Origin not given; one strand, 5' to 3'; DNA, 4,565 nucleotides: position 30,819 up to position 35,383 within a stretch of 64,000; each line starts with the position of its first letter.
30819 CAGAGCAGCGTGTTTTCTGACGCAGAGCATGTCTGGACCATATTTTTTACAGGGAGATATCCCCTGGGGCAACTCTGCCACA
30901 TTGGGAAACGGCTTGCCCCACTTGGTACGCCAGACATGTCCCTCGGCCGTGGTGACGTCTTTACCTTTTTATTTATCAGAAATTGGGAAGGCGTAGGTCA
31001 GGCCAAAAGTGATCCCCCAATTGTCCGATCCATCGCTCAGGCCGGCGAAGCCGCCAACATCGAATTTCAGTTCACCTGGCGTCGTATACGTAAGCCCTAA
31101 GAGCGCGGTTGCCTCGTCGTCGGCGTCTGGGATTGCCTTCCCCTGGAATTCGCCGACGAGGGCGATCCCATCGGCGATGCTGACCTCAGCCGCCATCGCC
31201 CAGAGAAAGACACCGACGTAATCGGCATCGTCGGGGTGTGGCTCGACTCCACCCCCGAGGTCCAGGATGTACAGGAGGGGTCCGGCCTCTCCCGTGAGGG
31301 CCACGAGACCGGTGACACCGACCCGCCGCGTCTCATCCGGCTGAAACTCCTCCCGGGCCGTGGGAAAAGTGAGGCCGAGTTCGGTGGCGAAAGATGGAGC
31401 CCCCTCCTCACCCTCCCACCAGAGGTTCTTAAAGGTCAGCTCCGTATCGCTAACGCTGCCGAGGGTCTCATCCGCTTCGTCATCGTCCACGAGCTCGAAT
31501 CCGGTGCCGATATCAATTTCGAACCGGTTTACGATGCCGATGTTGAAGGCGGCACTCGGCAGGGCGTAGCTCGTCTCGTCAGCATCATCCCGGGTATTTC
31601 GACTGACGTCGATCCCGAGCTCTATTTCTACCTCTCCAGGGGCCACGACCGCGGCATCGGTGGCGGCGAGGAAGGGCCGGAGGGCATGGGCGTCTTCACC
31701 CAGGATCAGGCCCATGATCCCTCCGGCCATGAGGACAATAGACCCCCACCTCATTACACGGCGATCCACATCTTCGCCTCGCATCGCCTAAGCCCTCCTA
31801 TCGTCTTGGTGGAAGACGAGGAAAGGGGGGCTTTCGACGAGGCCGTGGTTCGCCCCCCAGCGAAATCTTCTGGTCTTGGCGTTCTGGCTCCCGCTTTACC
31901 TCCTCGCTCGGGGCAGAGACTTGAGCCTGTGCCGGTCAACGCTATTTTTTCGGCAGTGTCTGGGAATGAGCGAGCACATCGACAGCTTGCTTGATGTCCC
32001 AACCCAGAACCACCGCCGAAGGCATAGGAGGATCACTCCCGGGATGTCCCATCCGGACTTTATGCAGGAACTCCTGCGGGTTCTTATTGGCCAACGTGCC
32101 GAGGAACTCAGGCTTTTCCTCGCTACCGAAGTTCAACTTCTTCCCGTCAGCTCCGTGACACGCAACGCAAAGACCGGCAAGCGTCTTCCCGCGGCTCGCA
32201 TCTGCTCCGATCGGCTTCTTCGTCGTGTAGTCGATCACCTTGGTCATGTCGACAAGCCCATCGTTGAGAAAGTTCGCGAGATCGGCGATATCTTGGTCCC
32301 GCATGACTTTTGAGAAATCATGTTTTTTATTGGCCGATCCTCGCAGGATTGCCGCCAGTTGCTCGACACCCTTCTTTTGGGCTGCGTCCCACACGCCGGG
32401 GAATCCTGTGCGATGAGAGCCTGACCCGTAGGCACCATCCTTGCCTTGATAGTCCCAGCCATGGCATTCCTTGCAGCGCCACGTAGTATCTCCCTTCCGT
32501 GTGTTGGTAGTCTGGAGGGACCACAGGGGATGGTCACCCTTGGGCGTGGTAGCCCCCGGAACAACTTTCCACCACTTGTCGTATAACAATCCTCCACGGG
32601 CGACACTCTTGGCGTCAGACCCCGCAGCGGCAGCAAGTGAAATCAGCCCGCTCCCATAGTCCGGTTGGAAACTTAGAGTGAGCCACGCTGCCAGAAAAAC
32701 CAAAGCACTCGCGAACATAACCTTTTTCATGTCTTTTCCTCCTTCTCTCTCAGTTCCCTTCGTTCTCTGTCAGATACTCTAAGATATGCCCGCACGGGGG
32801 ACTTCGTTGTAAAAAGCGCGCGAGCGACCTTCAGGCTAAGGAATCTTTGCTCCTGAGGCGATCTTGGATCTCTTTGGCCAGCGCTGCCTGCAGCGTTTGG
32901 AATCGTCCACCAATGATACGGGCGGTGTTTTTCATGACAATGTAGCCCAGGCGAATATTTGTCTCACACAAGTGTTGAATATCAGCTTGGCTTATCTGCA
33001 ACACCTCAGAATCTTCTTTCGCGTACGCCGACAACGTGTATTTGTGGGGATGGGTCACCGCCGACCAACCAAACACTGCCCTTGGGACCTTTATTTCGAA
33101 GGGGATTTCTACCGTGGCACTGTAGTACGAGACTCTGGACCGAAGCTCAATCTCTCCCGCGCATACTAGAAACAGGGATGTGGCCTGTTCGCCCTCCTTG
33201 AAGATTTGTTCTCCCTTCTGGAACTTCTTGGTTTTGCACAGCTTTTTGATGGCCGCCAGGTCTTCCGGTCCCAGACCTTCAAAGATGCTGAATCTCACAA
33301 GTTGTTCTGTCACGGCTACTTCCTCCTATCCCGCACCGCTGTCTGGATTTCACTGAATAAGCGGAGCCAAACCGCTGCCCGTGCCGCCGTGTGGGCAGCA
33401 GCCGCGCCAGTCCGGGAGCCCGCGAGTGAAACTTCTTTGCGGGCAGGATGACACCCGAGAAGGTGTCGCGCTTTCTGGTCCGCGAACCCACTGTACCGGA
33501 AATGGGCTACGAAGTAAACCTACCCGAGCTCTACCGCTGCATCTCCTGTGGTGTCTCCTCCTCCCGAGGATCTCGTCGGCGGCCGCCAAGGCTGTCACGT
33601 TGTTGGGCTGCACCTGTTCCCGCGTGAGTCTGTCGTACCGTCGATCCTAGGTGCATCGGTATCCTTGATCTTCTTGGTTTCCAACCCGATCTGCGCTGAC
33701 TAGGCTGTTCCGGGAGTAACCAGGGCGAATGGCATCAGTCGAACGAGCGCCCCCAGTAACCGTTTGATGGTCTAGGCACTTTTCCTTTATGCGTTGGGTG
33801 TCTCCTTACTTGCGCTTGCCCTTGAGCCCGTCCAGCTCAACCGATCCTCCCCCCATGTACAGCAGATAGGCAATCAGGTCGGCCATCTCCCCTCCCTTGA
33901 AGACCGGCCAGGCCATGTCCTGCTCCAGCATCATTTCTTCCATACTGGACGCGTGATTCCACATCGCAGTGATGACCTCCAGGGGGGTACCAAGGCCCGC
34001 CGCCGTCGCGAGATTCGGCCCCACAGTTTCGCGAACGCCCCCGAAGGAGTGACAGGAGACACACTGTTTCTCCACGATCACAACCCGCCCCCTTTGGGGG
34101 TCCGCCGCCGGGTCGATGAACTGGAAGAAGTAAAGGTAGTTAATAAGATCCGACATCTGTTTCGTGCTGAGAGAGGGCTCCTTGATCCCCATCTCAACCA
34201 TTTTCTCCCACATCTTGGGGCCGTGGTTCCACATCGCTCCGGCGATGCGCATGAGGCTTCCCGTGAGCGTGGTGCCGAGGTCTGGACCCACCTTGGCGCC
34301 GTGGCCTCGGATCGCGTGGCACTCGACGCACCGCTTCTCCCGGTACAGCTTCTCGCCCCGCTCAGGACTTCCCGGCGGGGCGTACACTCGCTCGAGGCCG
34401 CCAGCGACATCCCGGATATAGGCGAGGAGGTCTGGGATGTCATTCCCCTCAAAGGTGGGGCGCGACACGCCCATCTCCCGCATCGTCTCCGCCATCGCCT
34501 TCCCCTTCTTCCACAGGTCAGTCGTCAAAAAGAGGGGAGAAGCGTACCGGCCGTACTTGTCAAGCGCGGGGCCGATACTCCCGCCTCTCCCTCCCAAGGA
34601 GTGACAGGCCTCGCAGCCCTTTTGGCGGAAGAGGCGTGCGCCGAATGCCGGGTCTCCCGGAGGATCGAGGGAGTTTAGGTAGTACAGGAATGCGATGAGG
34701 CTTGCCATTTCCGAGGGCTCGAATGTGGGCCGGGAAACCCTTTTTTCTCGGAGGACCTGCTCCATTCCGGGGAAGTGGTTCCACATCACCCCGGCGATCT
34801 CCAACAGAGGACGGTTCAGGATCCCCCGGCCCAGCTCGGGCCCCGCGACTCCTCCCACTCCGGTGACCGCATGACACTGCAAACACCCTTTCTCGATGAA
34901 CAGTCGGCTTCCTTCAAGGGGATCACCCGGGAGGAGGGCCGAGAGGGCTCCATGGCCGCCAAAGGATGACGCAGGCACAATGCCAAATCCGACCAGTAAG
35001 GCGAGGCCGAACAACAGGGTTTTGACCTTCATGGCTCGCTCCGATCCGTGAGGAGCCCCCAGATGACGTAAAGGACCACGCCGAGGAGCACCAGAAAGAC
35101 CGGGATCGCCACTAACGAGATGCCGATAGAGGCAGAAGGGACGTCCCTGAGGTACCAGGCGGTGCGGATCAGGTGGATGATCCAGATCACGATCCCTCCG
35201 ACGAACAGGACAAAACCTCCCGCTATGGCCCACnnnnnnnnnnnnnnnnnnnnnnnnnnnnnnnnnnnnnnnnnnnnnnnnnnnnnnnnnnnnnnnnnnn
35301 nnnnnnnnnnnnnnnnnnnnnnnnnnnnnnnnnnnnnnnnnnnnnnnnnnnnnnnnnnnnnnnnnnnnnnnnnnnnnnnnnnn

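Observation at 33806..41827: Atypical Qrc/ACIII-like complex bracketed by two paralogous four-domain c-type cytochromes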

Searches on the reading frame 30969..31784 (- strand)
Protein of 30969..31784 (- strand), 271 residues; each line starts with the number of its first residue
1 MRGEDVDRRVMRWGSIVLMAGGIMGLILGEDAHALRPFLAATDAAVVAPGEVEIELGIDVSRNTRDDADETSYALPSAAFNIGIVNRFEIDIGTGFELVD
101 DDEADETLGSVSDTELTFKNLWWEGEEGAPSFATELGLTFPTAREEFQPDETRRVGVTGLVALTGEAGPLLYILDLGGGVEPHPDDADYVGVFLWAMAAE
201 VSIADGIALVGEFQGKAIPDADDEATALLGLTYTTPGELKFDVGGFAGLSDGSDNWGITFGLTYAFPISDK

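Call 10: search_protein_families(library=pfam, proteins=[window:30969-31784:-], max_evalue=0.001)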
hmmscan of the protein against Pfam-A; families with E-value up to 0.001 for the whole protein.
window:30969-31784:- (271 aa): 1 family
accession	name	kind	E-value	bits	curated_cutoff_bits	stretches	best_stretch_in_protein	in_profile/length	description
PF13557.12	Phenol_MetA_deg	-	9.8e-06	26.2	22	0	44-149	10-108/242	Putative MetA-pathway of phenol degradation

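Call 77: search_protein_families(library=ncbifam, proteins=[window:30969-31784:-], max_evalue=0.001)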
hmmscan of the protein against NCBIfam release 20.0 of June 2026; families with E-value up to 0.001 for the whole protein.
window:30969-31784:- (271 aa): 0 families

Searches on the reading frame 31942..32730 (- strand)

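Call 10: search_protein_families(library=pfam, proteins=[window:31942-32730:-], max_evalue=0.001)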
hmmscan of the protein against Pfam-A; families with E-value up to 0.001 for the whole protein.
window:31942-32730:- (262 aa): 2 families
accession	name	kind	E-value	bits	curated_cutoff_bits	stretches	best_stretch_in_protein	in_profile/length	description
PF00034.26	Cytochrom_C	-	1.2e-10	43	21.3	1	85-156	11-87/90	Cytochrome c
PF13442.11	Cytochrome_CBB3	-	2.6e-07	31.3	27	0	86-155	14-68/68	Cytochrome C oxidase, cbb3-type, subunit III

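Call 77: search_protein_families(library=ncbifam, proteins=[window:31942-32730:-], max_evalue=0.001)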
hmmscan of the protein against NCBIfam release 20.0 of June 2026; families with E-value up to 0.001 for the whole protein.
window:31942-32730:- (262 aa): 0 families

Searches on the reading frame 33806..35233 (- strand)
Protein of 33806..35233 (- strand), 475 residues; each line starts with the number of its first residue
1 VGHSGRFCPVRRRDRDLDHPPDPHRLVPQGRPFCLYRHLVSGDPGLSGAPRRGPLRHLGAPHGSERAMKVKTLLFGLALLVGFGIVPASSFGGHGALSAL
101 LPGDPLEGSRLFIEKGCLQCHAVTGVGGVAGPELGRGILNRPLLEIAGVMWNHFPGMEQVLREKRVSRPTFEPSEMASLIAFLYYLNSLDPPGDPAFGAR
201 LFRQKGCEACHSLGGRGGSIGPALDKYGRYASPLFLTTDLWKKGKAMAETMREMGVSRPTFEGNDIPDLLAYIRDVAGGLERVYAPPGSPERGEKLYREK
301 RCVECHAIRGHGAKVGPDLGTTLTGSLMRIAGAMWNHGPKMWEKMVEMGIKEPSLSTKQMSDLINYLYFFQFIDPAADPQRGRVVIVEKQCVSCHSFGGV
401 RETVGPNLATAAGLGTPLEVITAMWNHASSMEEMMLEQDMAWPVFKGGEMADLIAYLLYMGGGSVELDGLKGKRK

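Call 4: search_protein_families(library=pfam, proteins=[window:33806-35233:-], max_evalue=0.01)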
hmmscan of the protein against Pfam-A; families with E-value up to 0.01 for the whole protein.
window:33806-35233:- (475 aa): 5 families
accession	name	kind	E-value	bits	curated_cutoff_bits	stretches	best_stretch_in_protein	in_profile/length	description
PF00034.26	Cytochrom_C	-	2.6e-26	93.2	21.3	3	291-367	2-86/90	Cytochrome c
PF13442.11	Cytochrome_CBB3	-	1.6e-18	67.2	27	2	290-366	3-67/68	Cytochrome C oxidase, cbb3-type, subunit III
PF02433.20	FixO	-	0.00046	20.2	29.6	0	106-122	51-67/219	Cytochrome C oxidase, mono-heme subunit/FixO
PF09699.15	Paired_CXXCH_1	-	0.0027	17.8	20.6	0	387-396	5-14/41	Doubled CXXCH motif (Paired_CXXCH_1)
PF14522.11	Cytochrome_C7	-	0.0031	17.8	24.8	0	389-396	14-21/67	Cytochrome c7 and related cytochrome c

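Call 5: search_protein_families(library=ncbifam, proteins=[window:33806-35233:-], max_evalue=0.01)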
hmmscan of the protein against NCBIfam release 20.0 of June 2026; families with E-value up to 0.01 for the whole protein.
window:33806-35233:- (475 aa): 12 families
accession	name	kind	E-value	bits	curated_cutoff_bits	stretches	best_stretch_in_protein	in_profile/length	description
TIGR02603.1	CxxCH_TIGR02603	domain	4.8e-21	75.2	68.15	3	289-322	2-34/134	putative heme-binding domain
TIGR04485.1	thiosulf_SoxX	equivalog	9.4e-17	61.5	61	1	207-274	5-76/78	sulfur oxidation c-type cytochrome SoxX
NF050122.1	bc1_QcrC_actin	exception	9.7e-14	51.3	200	1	198-319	44-169/253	cytochrome bc1 complex diheme cytochrome c subunit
TIGR00782.1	ccoP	equivalog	4e-09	36.2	179.95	2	300-411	116-236/285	cytochrome-c oxidase, cbb3-type subunit III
NF040971.1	cytc_ExtS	equivalog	6.1e-09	35.5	100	0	197-240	80-123/262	selenite/tellurite reduction operon c-type cytochrome lipoprotein ExtS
NF045774.1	cytochro_C551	exception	1.6e-07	31.3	118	0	386-437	45-95/110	cytochrome c551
NF045773.1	cytochro_C550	exception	2.1e-07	30.9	125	0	386-439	55-107/118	cytochrome c550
TIGR04494.1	c550_PedF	equivalog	0.00019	21.4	122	0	199-262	55-112/133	cytochrome c-550 PedF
NF052248.1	SorU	equivalog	0.00049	20.3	100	0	206-226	12-34/72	SorU family sulfite dehydrogenase c-type cytochrome subunit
NF045930.1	Cytc6PetJCyano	equivalog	0.00089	19.2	135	0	369-399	16-47/110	cytochrome c6 PetJ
NF043008.1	Cyt550_Brdyrhiz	equivalog_domain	0.0013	18.9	240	0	300-320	35-56/131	cytochrome c-550 CycA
NF011054.0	PRK14486.1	equivalog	0.0015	18.1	447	0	198-245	218-263/294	putative bifunctional cbb3-type cytochrome c oxidase subunit II/cytochrome c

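Call 64: find_homologous_proteins(query=window:33806-35032:-, max_evalue=0.00001)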
Query window:33806-35032:- (408 aa): 1194 proteins with E <= 0.00001 among 8000 candidates; the best 120 are listed.
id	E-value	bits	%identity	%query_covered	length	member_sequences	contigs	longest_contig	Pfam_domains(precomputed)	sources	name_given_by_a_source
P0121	1.5e-278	942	100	100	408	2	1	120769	PF13442.12,PF00034.27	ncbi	-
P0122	4.1e-223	759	82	97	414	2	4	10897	PF13442.12,PF00034.27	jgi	jgi:cytochrome c2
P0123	2.1e-208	711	77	93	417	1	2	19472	PF13442.12,PF00034.27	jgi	jgi:cytochrome c2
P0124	5.8e-203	693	75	97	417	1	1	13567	PF13442.12,PF00034.27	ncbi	-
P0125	2.8e-200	684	73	98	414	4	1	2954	PF13442.12,PF00034.27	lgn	-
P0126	2.7e-198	677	72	94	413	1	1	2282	PF13442.12,PF00034.27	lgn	-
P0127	1.3e-193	662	73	96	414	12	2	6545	PF13442.12,PF00034.27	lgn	-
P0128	1.5e-192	658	73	96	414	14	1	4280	PF13442.12,PF00034.27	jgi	-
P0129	2.1e-189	648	69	99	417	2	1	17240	PF13442.12,PF00034.27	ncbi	-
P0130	1.3e-188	645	70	96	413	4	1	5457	PF13442.12,PF00034.27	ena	-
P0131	4.6e-187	640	68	100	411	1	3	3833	PF13442.12,PF00034.27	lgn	-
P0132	5.1e-187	640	69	98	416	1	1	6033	PF13442.12,PF00034.27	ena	-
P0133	1.3e-186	639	68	99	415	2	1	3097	PF13442.12,PF00034.27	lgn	-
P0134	4.2e-185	634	68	98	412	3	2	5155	PF13442.12,PF00034.27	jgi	-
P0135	1.8e-184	632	69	98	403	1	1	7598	PF13442.12,PF00034.27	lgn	-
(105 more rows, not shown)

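Call 73: search_solved_structures(query=A1, max_evalue=0.001, show_alignments=2)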
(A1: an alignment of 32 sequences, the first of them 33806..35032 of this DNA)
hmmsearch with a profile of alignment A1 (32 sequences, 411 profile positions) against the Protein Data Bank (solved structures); distinct sequences matched with E-value up to 0.001: 20.
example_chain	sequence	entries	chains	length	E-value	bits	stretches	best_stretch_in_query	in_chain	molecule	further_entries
9l08_A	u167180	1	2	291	5.5e-09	38.4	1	90-346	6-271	Covalently Connected Cytochrome c555 trimer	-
7zs2_A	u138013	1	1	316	1.6e-06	30.2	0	138-218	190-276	Hypothetical (Diheme) protein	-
7zs1_A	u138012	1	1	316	1.6e-06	30.2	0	138-218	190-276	Hypothetical (Diheme) protein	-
7zs0_A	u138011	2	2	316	1.6e-06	30.2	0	138-218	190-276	Hypothetical (Diheme) protein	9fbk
1ccr_A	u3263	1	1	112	3.5e-06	29.1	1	219-253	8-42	CYTOCHROME C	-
1ytc_A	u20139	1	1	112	0.00014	23.8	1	218-253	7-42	YEAST ISO-2 CYTOCHROME C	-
1yea_A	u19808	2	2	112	0.00015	23.7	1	218-253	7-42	CYTOCHROME C | Cytochrome c iso-2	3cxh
6xkx_p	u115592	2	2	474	0.00025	23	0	126-254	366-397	Cbb3-type cytochrome c oxidase subunit CcoP,Cytochrome c-type cyt cy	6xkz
5c0z_A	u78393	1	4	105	0.00028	22.8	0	221-253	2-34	Cytochrome c, somatic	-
5c9m_A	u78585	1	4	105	0.0003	22.7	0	221-253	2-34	Cytochrome c, somatic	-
8dzl_A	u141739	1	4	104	0.00039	22.4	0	221-253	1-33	Cytochrome c, somatic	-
7ljx_A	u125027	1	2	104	0.00041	22.3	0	221-253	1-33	Cytochrome c, somatic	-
6n1o_A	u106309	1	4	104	0.00043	22.3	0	221-253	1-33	Cytochrome c, somatic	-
9msz_A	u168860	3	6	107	0.00046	22.2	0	218-254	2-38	Cytochrome c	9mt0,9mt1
2b11_B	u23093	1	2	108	0.0006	21.8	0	219-253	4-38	Cytochrome c iso-1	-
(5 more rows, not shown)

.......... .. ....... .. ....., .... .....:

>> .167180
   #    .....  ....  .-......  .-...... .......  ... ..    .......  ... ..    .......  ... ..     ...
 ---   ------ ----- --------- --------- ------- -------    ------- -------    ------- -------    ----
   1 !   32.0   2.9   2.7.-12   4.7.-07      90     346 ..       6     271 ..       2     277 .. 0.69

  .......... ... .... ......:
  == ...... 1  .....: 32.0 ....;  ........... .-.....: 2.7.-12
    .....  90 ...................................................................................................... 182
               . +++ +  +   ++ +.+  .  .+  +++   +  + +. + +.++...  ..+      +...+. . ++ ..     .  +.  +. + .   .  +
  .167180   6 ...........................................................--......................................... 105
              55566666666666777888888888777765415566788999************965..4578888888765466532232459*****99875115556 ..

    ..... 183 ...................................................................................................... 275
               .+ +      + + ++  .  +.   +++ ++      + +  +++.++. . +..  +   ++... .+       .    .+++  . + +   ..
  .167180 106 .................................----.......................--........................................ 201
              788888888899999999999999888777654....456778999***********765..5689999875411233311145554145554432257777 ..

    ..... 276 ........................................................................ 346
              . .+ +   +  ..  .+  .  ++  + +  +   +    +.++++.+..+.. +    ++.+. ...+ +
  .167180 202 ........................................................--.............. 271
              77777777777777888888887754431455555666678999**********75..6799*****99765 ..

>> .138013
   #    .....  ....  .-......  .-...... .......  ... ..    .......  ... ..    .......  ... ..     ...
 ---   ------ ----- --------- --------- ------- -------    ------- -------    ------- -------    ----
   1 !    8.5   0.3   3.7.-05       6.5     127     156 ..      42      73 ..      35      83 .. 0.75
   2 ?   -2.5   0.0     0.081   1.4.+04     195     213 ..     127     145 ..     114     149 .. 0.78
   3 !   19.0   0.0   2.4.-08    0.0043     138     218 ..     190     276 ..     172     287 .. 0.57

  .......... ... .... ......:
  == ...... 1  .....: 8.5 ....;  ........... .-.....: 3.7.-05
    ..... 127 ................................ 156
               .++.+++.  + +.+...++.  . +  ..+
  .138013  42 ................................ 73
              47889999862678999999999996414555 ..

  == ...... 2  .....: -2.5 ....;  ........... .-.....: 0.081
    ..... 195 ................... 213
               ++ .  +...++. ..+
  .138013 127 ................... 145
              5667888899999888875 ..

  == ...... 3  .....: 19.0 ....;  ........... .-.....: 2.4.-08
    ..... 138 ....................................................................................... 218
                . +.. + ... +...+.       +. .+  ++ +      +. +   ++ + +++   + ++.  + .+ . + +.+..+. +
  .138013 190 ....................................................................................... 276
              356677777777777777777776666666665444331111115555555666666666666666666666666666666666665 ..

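Call 78: predict_structure(alignment_id=A1)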
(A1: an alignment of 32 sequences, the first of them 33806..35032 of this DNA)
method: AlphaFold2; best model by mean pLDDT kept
length: 408 residues; sequences in the alignment: 32
mean_pLDDT: 77.5   pTM: 0.73
mean pLDDT of the five models: 77.5, 76.0, 73.6, 71.4, 70.8
residues with pLDDT >= 90: 65; 70-90: 256; 50-70: 45; < 50: 42
segments of 3 or more residues with pLDDT < 50: 8-32, 396-408
pLDDT, mean of each block of 10 residues (from residue 1): 51 35 33 66 90 84 78 75 87 84 88 82 81 94 91 90 80 87 89 88 90 71 84 86 75 73 81 88 87 84 70 89 82 58 65 88 85 88 88 55 28
secondary structure, 60 per line:
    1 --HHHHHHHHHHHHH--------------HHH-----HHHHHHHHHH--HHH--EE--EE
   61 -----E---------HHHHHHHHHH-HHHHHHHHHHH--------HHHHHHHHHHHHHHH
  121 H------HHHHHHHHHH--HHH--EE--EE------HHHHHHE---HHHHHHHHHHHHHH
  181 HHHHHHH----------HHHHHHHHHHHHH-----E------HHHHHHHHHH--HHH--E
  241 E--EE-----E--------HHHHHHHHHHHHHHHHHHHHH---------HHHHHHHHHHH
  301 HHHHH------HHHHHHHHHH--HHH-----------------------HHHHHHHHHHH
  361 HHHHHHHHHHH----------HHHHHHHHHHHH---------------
elements in order: H3-15 H38-47 H76-85 H87-97 H106-121 H128-137 H157-162 H167-187 H198-210 H223-232 H260-280 H290-305 H312-321 H350-371 H382-393

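Call 81: fold_search(model_id=the predicted structure, library=pdb)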
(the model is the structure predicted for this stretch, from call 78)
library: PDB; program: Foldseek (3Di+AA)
matches with E <= 10: 91; with E <= 0.001: 0
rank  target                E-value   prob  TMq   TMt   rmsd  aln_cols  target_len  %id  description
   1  9l08_A                1.4e-03  0.92  0.16  0.20  20.5       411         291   14  Cyclic Trimer of Helix-Linked Cytochrome c555 (released 2025-05-28)
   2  7zs0                  1.9e-03  1.00  0.14  0.20  13.6       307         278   15  Diheme cytochrome c Kustd1711 from Kuenenia stuttgartiensis (released 2023-05-17)
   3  7zs2                  2.4e-03  0.99  0.14  0.19  14.0       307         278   15  Diheme cytochrome c Kustd1711 from Kuenenia stuttgartiensis, M292H mutant (released 2023-05-17)
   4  4xyd_B                2.4e-01  0.98  0.14  0.37   6.0        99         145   25  Nitric oxide reductase from Roseobacter denitrificans (RdNOR) (released 2016-05-25)
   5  3o0r_C                4.3e-01  0.95  0.15  0.38   6.2        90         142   28  Crystal structure of nitric oxide reductase from Pseudomonas aeruginosa in complex with antibody fragment (released 2010-12-29)
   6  4dy9                  4.5e-01  0.80  0.13  0.42   9.7       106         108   25  Leishmania major Peroxidase is a Cytochrome c Peroxidase (released 2012-03-14)
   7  6c4w                  5.7e-01  0.69  0.12  0.41   9.7       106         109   23  Structure of the yeast Pichia membranifaciens cytochrome c (released 2018-02-07)
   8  7qhm_C                7.2e-01  0.16  0.16  0.25  16.4       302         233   13  Cytochrome bcc-aa3 supercomplex (respiratory supercomplex III2/IV2) from Corynebacterium glutamicum (stigmatellin and  (released 2022-05-18)
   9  6rgi                  7.5e-01  0.85  0.14  0.55   6.6        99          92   24  Partially unfolded cytochrome c in complex with sulfonatocalix[6]arene (released 2019-07-10)
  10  4mu8_A                9.5e-01  0.63  0.13  0.44   9.0       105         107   26  Crystal structure of an oxidized form of yeast iso-1-cytochrome c at pH 8.8 (released 2014-06-04)
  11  5ncv_A                9.9e-01  0.75  0.14  0.46   8.3       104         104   21  Crystal Structure of Cytochrome c in complex with p-Methylphosphonatocalix[4]arene (released 2018-03-14)
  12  6cun                  1.0e+00  0.57  0.12  0.38   7.0        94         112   18  Engineered Cytochrome c from Rhodothermus marinus (Rma TDE) bound to carbene intermediate (1-ethoxy-1-oxopropan-2-yliden (released 2018-06-27)
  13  3oa8_A                1.0e+00  0.15  0.14  0.23  14.5       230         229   14  Diheme SoxAX (released 2011-05-18)
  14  6q2u                  1.2e+00  0.14  0.13  0.26  13.2       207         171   17  Structure of Cytochrome C4 from Pseudomonas aeruginosa (released 2019-11-20)
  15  3ocd_A                1.3e+00  0.10  0.13  0.19  15.2       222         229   13  Diheme SoxAX - C236M mutant (released 2011-05-18)
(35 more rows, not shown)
